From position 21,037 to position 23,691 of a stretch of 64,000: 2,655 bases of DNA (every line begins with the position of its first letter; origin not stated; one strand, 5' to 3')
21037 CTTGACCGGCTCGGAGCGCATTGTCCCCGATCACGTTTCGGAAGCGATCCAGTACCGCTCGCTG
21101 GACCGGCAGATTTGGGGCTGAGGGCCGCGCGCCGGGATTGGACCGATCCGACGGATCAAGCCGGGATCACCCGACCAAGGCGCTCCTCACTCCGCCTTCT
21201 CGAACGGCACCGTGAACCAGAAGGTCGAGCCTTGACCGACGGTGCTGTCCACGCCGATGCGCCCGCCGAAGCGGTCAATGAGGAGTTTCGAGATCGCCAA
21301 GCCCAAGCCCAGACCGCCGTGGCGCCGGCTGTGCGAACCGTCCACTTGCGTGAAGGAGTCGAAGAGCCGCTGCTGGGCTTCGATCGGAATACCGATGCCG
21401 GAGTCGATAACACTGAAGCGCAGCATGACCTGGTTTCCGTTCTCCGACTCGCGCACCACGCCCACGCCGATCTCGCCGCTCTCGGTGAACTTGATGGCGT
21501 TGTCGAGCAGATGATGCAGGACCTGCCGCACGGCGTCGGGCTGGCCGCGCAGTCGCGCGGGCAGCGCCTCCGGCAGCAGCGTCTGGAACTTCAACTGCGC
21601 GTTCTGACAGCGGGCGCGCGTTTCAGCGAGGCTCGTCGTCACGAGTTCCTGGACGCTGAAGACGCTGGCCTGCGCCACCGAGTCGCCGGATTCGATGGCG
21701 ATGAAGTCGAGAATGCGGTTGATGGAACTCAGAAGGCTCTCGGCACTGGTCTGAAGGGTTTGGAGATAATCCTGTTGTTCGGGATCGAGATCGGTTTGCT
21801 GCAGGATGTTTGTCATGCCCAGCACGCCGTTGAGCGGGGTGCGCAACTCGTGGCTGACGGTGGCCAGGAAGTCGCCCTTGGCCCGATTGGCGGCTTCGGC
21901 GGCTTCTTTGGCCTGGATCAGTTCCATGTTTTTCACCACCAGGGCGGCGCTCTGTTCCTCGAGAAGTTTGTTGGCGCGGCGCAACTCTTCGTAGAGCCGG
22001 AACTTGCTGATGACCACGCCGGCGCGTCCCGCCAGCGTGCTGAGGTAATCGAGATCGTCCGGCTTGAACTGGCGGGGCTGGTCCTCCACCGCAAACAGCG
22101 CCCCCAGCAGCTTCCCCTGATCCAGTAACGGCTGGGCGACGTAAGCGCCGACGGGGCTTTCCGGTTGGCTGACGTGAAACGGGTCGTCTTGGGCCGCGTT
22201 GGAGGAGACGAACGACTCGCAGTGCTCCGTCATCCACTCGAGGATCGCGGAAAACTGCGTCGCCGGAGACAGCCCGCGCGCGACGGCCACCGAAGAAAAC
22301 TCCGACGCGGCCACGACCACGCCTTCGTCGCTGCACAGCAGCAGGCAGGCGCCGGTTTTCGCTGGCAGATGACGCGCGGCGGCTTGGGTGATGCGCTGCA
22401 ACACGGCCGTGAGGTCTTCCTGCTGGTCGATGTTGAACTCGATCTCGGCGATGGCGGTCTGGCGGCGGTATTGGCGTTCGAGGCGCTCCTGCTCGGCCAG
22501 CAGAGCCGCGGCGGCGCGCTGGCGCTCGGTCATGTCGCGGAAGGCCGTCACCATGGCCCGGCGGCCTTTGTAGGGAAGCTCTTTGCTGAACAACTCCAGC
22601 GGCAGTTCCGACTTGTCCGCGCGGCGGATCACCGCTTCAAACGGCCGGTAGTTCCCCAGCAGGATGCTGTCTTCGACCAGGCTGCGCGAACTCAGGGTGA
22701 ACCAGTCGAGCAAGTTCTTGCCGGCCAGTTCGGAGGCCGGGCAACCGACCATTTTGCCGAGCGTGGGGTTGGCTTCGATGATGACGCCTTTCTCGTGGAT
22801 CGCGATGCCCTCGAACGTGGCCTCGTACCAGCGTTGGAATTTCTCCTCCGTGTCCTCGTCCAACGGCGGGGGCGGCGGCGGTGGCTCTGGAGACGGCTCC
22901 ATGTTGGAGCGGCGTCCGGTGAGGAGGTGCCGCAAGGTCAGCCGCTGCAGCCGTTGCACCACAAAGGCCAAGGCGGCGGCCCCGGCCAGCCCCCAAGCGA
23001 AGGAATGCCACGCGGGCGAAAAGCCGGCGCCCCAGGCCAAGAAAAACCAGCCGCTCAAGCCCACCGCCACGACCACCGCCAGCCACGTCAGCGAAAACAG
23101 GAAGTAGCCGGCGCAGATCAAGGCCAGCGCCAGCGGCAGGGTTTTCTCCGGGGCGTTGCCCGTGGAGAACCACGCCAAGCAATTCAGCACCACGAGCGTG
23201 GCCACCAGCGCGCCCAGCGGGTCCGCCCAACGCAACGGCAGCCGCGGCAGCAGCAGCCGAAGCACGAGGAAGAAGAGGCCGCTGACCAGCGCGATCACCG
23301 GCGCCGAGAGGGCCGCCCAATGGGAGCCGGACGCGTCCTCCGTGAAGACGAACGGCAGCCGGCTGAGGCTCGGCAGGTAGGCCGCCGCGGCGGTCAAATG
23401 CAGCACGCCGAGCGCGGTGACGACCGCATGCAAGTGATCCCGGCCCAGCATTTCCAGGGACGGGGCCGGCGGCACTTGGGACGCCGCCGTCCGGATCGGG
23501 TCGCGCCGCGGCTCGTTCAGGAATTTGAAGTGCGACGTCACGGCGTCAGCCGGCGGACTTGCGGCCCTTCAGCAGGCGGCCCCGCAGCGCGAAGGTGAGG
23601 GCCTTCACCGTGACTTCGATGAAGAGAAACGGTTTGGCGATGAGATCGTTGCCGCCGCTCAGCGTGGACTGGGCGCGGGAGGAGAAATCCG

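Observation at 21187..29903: Minus-strand signalling operon: a 1600-aa REC-Hpt-REC-PAS-coiled-coil protein, a paralogous REC-Hpt-REC protein, and a PAS/GAF sensor kinase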

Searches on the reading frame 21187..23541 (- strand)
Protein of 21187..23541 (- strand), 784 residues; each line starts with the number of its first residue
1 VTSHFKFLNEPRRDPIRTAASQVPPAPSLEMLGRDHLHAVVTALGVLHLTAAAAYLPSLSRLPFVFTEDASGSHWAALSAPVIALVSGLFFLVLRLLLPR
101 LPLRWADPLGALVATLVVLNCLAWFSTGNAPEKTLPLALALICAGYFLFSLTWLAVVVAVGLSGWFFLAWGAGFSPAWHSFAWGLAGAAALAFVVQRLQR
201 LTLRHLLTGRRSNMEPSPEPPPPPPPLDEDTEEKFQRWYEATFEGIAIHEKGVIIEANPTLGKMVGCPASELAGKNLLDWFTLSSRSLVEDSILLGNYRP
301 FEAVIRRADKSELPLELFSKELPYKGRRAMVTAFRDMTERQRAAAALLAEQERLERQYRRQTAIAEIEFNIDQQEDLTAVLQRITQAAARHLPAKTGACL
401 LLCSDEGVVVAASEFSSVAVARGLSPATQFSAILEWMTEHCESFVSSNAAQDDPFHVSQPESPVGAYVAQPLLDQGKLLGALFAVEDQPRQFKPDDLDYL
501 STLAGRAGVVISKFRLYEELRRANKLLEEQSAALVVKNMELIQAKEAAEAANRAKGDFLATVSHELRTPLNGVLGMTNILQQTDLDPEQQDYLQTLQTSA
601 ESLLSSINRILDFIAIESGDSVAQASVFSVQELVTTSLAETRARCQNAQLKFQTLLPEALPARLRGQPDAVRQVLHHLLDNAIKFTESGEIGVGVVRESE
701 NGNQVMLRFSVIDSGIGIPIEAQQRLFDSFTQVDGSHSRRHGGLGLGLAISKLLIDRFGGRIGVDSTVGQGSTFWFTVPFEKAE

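Call 6: search_protein_families(library=pfam, proteins=[window:21187-23541:-], max_evalue=0.1)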
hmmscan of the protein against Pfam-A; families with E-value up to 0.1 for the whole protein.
window:21187-23541:- (784 aa): 9 families
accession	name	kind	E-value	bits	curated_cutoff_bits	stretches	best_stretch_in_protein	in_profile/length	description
PF02518.31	HATPase_c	-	1.8e-27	96.4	26.4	1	667-781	2-110/111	Histidine kinase-, DNA gyrase B-, and HSP90-like ATPase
PF00512.31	HisKA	-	3.6e-19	69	26.9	1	554-619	1-66/66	His Kinase A (phospho-acceptor) domain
PF13185.12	GAF_2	-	3.8e-13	50.3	28.6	1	375-511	2-135/136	GAF domain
PF01590.32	GAF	-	1.2e-08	36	22.4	1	376-511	1-133/133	GAF domain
PF13492.12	GAF_3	-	3.8e-06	27.8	27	1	379-511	4-127/129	GAF domain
PF13426.13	PAS_9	-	7e-06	26.7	27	1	245-339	3-103/103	PAS domain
PF00989.32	PAS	-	0.0031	17.9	22.6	1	246-283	15-52/113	PAS fold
PF08448.16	PAS_4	-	0.0096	16.6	23.1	0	250-293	13-56/110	PAS fold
PF24820.1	Diguanyl_cycl_sensor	-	0.046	14.1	28.1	0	247-319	11-93/109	Diguanylate cyclase-like sensor domain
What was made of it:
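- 21187..23541 (-): Sensor histidine kinase: multi-TM (aa 35-205) - PAS (245-339) - GAF (375-511) - HisKA (554-619, His564 codon 21850-21852) - HATPase_c (667-781); no REC, no Hpt. Pfam: GAF, HisKA and HATPase_c pass their cutoffs; PAS_9 scores 26.7 bits, just under its cutoff of 27 (call 6).
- No enzymatic or DNA-binding output exists in the operon (call 6).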

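Call 25: search_protein_families(library=ncbifam, proteins=[window:21187-23541:-], max_evalue=0.01)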
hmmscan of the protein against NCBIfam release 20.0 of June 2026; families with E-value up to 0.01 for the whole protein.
window:21187-23541:- (784 aa): 80 families (the best 25 are shown)
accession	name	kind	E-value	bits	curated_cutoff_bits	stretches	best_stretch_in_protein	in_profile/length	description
TIGR02956.1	TMAO_torS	equivalog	2.4e-75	254.3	676.5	1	528-783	437-685/967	TMAO reductase system sensor histidine kinase/response regulator TorS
NF008318.0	PRK11107.1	equivalog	4.7e-75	253.3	890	1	527-782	265-520/920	two-component sensor histidine kinase BarA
NF011874.0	PRK15347.1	equivalog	1.1e-59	202.4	852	1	537-782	380-616/921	two component system sensor kinase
NF041947.1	LuxQ_Vibrio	equivalog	8.3e-59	199.3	1200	1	543-782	460-698/843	quorum-sensing autoinducer 2 sensor kinase/phosphatase LuxQ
NF045901.1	HisKinLetSLeg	equivalog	9.6e-55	186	1650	1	527-782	265-520/906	two-component system sensor histidine kinase LetS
NF008302.0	PRK11091.1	equivalog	5.3e-53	180.3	838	1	543-780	271-505/779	aerobic respiration two-component sensor histidine kinase ArcB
NF008543.0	PRK11466.1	equivalog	3.2e-51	174.2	982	1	525-783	414-665/914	TMAO reductase system sensor histidine kinase/response regulator TorS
NF008099.0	PRK10841.1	equivalog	1.1e-48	165.7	920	1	541-781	456-691/949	two-component system sensor histidine kinase RcsC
NF046044.1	PnpS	equivalog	1.1e-46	159.7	400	1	551-779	166-390/390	two-component system histidine kinase PnpS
NF047874.1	MASE3_PAS_HK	subfamily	6.9e-46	157.3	560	2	546-782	389-627/655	MASE3 domain-containing sensor histidine kinase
NF038297.2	hybrid_HK_HrmK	equivalog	2.5e-45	155.2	725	1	539-783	219-460/607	hybrid histidine kinase/response regulator HrmK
TIGR02966.1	phoR_proteo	equivalog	1.8e-42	145.6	334.2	1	540-777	97-332/333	phosphate regulon sensor histidine kinase PhoR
NF033092.0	HK_WalK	equivalog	3e-39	135.1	725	1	549-780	366-594/594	cell wall metabolism sensor histidine kinase WalK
NF041832.1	near_NosP_CTERM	subfamily_domain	3.7e-37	128.3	400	1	549-782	1-227/370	NahK/ErcS family hybrid sensor histidine kinase/response regulator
NF008468.0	PRK11360.1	equivalog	1.2e-35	123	646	2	555-782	396-610/616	two-component system sensor histidine kinase AtoS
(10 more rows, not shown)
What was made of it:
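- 21187..23541 (-): The core is closest to TorS (254 bits) and BarA (253 bits) (call 25).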
